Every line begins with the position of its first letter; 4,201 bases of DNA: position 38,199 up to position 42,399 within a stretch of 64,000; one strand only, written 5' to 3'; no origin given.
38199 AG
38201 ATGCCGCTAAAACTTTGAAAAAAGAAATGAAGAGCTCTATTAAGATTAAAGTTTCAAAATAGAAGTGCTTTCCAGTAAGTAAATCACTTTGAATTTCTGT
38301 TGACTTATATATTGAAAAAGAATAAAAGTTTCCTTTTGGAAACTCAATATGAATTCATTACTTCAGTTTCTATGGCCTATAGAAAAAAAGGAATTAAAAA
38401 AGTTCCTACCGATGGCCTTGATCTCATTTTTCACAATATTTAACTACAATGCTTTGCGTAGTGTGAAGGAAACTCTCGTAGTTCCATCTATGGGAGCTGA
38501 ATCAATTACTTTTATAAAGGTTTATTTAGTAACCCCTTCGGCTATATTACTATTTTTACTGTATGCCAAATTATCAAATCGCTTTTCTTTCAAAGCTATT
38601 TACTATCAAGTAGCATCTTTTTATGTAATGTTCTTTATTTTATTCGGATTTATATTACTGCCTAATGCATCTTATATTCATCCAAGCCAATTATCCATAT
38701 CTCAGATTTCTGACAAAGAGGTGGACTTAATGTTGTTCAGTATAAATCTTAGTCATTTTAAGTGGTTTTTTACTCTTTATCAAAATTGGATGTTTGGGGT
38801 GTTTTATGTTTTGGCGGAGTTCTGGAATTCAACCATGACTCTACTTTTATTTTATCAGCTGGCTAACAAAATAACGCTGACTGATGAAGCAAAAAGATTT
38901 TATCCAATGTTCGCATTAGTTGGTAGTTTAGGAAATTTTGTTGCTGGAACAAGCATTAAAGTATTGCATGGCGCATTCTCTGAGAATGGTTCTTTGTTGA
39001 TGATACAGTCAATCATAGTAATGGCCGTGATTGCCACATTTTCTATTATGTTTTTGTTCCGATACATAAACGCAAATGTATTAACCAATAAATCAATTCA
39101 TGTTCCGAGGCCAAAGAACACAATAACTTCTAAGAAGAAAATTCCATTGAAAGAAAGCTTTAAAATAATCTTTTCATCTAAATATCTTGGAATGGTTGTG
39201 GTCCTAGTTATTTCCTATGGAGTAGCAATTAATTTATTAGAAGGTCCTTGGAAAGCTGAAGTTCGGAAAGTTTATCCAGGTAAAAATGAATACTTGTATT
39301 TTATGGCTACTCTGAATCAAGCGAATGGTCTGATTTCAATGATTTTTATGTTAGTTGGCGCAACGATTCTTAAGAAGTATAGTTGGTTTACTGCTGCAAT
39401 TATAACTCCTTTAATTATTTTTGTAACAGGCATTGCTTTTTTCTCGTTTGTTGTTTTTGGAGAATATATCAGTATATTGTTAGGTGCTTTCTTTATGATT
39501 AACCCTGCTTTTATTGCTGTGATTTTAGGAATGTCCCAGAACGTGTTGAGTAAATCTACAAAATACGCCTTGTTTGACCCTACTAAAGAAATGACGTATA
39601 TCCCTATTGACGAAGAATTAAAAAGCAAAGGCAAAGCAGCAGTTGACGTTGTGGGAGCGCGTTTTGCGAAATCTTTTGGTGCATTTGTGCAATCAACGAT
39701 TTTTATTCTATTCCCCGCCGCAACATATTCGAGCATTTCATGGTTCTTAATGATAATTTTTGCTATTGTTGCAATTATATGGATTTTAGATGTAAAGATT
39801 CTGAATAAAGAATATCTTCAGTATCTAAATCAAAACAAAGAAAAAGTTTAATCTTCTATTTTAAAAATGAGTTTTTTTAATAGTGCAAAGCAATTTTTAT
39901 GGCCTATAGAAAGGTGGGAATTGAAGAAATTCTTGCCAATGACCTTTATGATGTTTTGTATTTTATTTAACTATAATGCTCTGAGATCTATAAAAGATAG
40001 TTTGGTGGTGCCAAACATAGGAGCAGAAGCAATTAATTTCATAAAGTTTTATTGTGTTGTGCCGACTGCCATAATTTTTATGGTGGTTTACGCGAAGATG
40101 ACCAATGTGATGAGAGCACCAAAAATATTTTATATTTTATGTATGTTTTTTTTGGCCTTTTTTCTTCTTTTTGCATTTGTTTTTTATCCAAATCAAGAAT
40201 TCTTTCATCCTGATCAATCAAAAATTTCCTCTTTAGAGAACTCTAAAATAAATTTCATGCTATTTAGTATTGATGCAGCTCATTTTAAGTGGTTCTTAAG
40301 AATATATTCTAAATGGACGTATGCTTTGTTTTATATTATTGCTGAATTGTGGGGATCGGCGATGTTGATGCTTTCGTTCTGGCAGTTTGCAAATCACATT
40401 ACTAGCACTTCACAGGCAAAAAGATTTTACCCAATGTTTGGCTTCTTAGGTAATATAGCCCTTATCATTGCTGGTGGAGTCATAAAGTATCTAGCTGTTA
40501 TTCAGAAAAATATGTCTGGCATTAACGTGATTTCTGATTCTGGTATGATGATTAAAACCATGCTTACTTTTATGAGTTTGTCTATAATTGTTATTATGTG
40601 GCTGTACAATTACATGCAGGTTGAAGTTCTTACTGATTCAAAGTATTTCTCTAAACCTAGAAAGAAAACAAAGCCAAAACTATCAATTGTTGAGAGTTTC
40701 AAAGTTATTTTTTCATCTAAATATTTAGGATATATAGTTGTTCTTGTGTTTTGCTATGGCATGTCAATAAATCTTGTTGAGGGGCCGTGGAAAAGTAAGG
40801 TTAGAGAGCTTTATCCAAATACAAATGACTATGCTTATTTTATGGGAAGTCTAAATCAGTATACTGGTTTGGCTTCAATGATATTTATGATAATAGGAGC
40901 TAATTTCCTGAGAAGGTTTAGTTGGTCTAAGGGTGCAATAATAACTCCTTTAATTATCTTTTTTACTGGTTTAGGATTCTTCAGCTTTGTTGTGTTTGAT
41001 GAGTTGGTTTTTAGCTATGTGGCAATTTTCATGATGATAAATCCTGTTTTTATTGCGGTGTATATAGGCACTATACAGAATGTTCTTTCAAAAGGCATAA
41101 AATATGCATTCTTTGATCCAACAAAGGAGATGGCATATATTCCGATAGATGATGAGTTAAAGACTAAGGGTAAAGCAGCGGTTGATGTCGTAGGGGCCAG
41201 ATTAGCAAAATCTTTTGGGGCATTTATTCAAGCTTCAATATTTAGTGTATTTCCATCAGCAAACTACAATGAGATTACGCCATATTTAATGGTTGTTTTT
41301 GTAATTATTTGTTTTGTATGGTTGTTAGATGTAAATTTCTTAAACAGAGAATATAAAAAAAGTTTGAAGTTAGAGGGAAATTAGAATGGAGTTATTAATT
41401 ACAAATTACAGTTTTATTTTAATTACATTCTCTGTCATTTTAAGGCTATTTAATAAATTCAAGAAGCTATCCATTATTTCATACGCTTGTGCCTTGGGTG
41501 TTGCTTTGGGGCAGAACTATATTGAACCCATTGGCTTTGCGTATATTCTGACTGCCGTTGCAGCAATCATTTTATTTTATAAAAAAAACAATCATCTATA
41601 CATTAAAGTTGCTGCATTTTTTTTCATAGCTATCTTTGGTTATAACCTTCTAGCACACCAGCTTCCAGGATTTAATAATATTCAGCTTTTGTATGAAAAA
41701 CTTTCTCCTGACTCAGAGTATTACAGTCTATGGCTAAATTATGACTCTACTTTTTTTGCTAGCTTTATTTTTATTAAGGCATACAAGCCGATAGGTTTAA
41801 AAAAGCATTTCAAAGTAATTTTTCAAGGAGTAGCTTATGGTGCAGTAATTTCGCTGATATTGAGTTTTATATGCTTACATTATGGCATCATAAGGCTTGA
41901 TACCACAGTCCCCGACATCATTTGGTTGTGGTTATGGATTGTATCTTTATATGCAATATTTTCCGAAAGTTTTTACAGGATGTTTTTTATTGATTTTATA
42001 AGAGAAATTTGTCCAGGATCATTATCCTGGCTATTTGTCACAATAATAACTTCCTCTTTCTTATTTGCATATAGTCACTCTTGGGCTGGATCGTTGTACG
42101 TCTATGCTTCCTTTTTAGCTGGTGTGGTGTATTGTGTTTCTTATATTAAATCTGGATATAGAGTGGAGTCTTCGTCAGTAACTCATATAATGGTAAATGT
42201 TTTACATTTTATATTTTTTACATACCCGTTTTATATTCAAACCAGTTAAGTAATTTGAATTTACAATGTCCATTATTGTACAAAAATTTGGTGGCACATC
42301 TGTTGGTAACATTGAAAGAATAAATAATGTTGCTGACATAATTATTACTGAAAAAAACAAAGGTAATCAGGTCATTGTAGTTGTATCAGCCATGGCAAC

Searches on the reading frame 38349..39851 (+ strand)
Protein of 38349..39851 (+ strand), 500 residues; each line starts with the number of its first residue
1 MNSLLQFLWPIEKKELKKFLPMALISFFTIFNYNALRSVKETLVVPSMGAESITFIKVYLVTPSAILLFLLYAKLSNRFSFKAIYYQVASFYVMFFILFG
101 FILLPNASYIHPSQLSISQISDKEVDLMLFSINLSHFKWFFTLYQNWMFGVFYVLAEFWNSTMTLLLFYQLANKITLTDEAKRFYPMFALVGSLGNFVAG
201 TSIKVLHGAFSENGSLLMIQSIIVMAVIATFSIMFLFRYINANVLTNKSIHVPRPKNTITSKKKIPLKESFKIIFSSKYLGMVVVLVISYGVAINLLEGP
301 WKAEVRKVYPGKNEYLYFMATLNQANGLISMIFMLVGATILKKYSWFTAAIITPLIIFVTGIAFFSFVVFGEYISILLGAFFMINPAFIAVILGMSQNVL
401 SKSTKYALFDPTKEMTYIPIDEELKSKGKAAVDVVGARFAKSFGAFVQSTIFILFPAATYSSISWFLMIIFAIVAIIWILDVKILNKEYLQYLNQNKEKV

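Call 4: search_protein_families(library=pfam, proteins=[window:38349-39851:+])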
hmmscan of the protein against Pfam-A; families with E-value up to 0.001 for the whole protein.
window:38349-39851:+ (500 aa): 1 family
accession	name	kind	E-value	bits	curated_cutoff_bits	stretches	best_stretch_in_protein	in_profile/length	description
PF03219.20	TLC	-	4.7e-156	520.9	21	1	3-489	10-491/491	TLC ATP/ADP transporter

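Call 5: search_protein_families(library=ncbifam, proteins=[window:38349-39851:+])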
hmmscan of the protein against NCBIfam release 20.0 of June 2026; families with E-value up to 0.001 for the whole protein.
window:38349-39851:+ (500 aa): 1 family
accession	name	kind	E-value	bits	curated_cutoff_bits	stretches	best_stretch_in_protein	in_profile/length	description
TIGR00769.1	AAA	superfamily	6.4e-132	440.8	387.2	1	11-489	1-472/472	NTP/NDP exchange transporter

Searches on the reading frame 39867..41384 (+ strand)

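Call 4: search_protein_families(library=pfam, proteins=[window:39867-41384:+])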
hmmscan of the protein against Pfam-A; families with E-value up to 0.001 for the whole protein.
window:39867-41384:+ (505 aa): 1 family
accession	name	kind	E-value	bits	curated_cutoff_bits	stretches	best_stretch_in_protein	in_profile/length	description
PF03219.20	TLC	-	5.3e-176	586.7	21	1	3-496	7-491/491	TLC ATP/ADP transporter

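Call 5: search_protein_families(library=ncbifam, proteins=[window:39867-41384:+])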
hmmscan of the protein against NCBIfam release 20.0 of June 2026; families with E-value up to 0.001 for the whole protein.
window:39867-41384:+ (505 aa): 1 family
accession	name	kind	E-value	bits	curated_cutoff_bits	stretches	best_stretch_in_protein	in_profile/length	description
TIGR00769.1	AAA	superfamily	1.3e-153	512.4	387.2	1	14-496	1-472/472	NTP/NDP exchange transporter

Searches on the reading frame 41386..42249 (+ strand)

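Call 4: search_protein_families(library=pfam, proteins=[window:41386-42249:+])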
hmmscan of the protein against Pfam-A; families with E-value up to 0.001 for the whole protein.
window:41386-42249:+ (287 aa): 1 family
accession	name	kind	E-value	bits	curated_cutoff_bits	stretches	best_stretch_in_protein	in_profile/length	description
PF02517.21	Rce1-like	-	5e-08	33.6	22.4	1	178-273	4-93/93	Type II CAAX prenyl endopeptidase Rce1-like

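Call 5: search_protein_families(library=ncbifam, proteins=[window:41386-42249:+])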
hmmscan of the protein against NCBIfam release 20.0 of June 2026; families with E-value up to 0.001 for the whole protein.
window:41386-42249:+ (287 aa): 0 families
